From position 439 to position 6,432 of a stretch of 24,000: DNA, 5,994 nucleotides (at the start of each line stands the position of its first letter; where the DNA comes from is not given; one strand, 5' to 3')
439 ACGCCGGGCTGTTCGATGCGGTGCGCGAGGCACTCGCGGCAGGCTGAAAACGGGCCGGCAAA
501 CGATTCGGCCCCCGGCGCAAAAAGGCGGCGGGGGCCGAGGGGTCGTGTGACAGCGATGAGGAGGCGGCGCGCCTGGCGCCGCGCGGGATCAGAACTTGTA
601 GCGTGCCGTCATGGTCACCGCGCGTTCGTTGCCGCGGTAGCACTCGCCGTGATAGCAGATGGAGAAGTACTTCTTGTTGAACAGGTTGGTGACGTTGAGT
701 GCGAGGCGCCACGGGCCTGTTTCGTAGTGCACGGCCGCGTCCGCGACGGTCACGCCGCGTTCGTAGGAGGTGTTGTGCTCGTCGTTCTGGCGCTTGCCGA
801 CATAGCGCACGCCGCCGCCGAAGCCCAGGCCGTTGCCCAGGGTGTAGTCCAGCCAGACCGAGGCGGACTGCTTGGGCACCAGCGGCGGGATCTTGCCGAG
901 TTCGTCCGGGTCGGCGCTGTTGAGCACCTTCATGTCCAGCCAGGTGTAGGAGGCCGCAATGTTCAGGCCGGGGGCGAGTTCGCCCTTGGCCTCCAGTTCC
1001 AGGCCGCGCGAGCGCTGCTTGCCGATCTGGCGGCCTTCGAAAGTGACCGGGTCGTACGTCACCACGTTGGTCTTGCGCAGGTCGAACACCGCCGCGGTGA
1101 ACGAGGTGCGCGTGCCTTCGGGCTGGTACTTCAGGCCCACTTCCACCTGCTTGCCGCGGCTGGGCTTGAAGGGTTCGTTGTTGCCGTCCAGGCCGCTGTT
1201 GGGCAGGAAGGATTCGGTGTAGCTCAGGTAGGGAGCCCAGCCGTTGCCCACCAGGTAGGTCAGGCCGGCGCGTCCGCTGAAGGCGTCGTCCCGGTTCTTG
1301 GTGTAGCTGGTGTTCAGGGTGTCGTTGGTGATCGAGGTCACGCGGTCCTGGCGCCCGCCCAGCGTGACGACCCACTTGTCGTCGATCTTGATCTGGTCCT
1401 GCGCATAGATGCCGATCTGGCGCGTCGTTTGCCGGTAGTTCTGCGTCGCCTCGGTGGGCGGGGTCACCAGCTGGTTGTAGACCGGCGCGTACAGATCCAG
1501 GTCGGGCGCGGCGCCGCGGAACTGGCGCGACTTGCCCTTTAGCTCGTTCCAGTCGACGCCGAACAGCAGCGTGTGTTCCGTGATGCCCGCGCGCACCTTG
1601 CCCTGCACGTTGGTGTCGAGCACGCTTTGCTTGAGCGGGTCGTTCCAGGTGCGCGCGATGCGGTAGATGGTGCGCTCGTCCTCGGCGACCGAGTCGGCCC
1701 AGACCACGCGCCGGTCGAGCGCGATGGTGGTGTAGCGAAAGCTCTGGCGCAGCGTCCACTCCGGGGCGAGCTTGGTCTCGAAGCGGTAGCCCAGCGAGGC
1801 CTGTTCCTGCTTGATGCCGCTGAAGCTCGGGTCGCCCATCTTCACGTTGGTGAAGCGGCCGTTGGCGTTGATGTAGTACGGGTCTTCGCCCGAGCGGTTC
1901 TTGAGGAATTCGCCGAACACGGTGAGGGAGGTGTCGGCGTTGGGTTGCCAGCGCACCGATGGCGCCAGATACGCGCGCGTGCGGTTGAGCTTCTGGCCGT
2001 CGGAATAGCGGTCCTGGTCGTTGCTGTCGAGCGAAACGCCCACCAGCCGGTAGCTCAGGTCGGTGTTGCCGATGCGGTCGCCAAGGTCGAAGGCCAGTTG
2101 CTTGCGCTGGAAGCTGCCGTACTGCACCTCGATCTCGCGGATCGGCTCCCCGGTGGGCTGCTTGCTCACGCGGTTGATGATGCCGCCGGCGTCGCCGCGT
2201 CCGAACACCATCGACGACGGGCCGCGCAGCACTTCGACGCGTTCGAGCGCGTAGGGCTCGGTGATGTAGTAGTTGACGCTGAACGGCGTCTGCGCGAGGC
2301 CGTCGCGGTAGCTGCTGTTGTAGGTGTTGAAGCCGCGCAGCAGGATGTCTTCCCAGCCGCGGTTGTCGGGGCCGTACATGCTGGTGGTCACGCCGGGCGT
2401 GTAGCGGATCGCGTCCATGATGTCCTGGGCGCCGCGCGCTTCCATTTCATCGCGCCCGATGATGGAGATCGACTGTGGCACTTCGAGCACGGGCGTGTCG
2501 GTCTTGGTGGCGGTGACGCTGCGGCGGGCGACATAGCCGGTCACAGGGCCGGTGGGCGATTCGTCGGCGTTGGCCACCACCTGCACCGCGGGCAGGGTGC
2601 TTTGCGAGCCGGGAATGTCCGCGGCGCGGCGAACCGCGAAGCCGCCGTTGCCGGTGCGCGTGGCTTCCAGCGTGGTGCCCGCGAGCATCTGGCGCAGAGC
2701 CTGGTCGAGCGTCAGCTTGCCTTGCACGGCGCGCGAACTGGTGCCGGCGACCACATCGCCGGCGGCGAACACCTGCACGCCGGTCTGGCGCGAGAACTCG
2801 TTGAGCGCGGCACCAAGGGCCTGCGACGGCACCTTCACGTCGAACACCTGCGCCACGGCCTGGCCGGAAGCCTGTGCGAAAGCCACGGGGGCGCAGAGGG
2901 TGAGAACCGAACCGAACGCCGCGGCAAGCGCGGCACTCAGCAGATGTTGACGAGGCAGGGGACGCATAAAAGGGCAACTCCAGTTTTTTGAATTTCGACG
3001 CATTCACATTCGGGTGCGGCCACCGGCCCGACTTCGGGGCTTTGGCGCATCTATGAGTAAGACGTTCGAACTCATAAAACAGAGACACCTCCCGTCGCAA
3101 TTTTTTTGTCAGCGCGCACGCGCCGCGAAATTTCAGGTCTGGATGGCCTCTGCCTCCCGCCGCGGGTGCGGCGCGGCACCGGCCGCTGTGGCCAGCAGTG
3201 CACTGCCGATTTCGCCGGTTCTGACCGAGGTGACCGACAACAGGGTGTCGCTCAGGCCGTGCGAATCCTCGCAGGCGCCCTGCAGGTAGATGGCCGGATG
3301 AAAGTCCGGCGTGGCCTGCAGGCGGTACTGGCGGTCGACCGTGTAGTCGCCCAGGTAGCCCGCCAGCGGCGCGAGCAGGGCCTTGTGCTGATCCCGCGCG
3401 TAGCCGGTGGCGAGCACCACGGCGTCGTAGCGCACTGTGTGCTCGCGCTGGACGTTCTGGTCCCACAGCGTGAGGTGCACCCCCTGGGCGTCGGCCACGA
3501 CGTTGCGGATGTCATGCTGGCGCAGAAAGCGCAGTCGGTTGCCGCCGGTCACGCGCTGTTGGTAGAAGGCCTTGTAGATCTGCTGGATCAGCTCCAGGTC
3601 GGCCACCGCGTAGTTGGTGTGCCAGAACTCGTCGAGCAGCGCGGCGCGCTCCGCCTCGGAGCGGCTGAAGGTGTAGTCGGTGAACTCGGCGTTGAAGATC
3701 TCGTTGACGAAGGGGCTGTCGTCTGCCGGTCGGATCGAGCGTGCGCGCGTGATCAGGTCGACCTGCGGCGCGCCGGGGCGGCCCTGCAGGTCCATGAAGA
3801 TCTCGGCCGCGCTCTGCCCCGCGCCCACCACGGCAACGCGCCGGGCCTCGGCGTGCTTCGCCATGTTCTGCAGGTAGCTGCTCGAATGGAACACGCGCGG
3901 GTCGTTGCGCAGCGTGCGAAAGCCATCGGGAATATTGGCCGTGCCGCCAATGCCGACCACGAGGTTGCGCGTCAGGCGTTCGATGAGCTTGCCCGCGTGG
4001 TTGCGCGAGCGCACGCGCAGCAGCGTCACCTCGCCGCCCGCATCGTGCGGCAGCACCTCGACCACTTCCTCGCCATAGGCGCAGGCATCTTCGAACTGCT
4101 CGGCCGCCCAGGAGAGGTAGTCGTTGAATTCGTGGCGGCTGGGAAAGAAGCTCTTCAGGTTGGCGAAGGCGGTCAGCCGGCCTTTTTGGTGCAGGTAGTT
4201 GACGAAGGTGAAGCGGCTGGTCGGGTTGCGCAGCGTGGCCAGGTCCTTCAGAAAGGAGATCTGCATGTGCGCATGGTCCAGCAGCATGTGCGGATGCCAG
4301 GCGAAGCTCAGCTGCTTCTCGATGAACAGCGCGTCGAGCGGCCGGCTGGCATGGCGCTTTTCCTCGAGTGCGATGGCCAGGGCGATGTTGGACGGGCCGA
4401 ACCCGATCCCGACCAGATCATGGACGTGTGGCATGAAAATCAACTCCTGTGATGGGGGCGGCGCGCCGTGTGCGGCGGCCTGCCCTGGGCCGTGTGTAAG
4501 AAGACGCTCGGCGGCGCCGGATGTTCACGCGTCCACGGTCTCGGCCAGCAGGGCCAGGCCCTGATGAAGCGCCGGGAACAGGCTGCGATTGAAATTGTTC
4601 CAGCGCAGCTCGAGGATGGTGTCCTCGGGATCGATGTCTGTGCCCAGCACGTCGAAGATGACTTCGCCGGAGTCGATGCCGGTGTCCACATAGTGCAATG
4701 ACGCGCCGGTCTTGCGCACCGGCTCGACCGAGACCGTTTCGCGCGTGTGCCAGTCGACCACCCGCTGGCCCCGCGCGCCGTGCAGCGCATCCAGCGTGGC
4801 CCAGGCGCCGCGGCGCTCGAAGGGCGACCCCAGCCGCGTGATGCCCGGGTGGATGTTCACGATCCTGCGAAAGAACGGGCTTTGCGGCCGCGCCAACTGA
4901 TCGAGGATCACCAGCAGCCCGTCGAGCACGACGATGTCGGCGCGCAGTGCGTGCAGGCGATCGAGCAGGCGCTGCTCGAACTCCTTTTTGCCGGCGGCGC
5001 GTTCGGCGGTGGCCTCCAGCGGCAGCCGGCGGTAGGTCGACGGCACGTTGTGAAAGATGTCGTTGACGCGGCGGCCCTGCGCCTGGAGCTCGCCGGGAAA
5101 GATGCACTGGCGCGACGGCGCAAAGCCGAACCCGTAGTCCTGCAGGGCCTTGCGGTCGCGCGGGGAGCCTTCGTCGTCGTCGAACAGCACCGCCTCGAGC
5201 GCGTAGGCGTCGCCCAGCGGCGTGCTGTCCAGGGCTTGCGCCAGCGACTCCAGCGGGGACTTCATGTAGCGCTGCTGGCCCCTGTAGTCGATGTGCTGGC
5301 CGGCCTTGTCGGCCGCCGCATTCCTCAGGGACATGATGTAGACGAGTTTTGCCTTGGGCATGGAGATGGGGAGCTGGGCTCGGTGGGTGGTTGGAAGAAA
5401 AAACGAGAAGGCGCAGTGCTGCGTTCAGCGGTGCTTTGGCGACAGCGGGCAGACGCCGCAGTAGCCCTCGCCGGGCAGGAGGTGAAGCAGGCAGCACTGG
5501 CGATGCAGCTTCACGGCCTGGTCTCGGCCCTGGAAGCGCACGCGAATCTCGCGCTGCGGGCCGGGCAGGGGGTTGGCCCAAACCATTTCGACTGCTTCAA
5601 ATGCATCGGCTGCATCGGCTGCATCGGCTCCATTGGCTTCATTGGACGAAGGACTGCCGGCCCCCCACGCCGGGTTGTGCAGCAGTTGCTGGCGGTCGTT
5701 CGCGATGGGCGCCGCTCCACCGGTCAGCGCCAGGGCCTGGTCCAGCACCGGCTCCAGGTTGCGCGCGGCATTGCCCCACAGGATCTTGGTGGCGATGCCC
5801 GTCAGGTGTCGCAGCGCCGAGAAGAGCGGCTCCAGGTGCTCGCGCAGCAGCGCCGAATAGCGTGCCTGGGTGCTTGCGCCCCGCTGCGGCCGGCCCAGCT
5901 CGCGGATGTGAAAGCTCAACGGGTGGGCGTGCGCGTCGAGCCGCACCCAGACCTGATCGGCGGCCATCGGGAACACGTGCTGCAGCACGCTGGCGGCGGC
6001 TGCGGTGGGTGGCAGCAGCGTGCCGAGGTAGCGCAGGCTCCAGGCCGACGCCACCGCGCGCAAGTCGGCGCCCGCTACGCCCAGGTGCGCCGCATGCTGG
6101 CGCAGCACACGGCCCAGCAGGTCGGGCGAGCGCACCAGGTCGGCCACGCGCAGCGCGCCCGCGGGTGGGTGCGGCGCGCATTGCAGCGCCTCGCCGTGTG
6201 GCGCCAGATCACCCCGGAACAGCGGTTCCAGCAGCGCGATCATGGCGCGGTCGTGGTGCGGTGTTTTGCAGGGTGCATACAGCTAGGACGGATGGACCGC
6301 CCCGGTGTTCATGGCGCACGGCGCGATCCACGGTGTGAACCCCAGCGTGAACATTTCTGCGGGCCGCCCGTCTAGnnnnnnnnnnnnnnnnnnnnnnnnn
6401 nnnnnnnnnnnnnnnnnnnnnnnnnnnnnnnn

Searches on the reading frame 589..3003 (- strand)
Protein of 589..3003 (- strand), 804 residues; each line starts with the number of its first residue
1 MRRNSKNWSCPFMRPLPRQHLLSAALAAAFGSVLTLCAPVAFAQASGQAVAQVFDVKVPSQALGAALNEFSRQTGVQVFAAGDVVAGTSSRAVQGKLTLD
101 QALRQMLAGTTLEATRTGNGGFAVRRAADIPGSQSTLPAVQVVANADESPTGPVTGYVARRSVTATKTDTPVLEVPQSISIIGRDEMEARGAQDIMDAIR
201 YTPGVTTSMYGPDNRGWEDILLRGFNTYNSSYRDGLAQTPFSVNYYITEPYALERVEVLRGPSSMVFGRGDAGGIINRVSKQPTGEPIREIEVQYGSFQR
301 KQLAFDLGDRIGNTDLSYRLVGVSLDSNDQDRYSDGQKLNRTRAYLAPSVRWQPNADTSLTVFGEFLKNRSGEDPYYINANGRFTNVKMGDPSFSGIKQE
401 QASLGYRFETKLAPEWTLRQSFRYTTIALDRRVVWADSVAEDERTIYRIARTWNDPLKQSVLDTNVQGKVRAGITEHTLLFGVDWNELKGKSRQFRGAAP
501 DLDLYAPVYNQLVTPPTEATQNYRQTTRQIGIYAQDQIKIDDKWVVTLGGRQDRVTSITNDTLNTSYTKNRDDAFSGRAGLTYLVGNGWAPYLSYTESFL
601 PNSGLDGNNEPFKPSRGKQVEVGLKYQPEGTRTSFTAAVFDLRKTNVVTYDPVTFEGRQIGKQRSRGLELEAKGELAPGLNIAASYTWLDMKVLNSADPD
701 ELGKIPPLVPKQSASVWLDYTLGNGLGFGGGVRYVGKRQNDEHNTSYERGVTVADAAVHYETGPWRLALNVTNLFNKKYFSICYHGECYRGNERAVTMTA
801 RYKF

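Call 7: search_protein_families(library=pfam, proteins=[window:589-3003:-], max_evalue=0.001)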
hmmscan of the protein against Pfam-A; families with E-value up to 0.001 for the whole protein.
window:589-3003:- (804 aa): 3 families
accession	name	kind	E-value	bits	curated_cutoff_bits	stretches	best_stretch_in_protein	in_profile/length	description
PF00593.30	TonB_dep_Rec_b-barrel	-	4.5e-65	221.6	27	1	351-774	27-436/436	TonB dependent receptor-like, beta-barrel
PF07715.20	Plug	-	1.2e-23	84.1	23.9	1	172-275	2-107/107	TonB-dependent Receptor Plug Domain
PF07660.19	STN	-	1.3e-08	34.9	28.4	1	77-126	2-51/52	Secretin and TonB N terminus short domain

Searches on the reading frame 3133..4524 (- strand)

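Call 7: search_protein_families(library=pfam, proteins=[window:3133-4524:-], max_evalue=0.001)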
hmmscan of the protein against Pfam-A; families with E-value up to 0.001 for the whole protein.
window:3133-4524:- (463 aa): 4 families
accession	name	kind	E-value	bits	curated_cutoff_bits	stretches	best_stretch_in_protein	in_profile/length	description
PF13434.12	Lys_Orn_oxgnase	-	9e-123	410.1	21.3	1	33-376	1-338/339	L-lysine 6-monooxygenase/L-ornithine 5-monooxygenase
PF13454.12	NAD_binding_9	-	1e-08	35.8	21.8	1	40-159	3-128/155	FAD-NAD(P)-binding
PF07992.20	Pyr_redox_2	-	1e-05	25.5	26.1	0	173-269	92-182/291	Pyridine nucleotide-disulphide oxidoreductase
PF13738.12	Pyr_redox_3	-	3.3e-05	23.7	30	0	123-270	73-205/305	Pyridine nucleotide-disulphide oxidoreductase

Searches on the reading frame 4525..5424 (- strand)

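Call 7: search_protein_families(library=pfam, proteins=[window:4525-5424:-], max_evalue=0.001)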
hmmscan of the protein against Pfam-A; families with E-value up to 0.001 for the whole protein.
window:4525-5424:- (299 aa): 1 family
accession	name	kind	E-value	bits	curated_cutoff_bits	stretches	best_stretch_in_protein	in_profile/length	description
PF00551.24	Formyl_trans_N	-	5.5e-07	29.9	26.1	1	140-273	58-165/181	Formyl transferase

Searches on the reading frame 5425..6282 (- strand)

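Call 7: search_protein_families(library=pfam, proteins=[window:5425-6282:-], max_evalue=0.001)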
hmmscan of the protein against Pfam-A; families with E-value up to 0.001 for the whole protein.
window:5425-6282:- (285 aa): 1 family
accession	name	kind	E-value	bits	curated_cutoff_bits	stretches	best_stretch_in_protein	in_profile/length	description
PF06276.17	FhuF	-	4.3e-13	50.5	25.2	1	79-210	1-147/161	Ferric iron reductase FhuF-like transporter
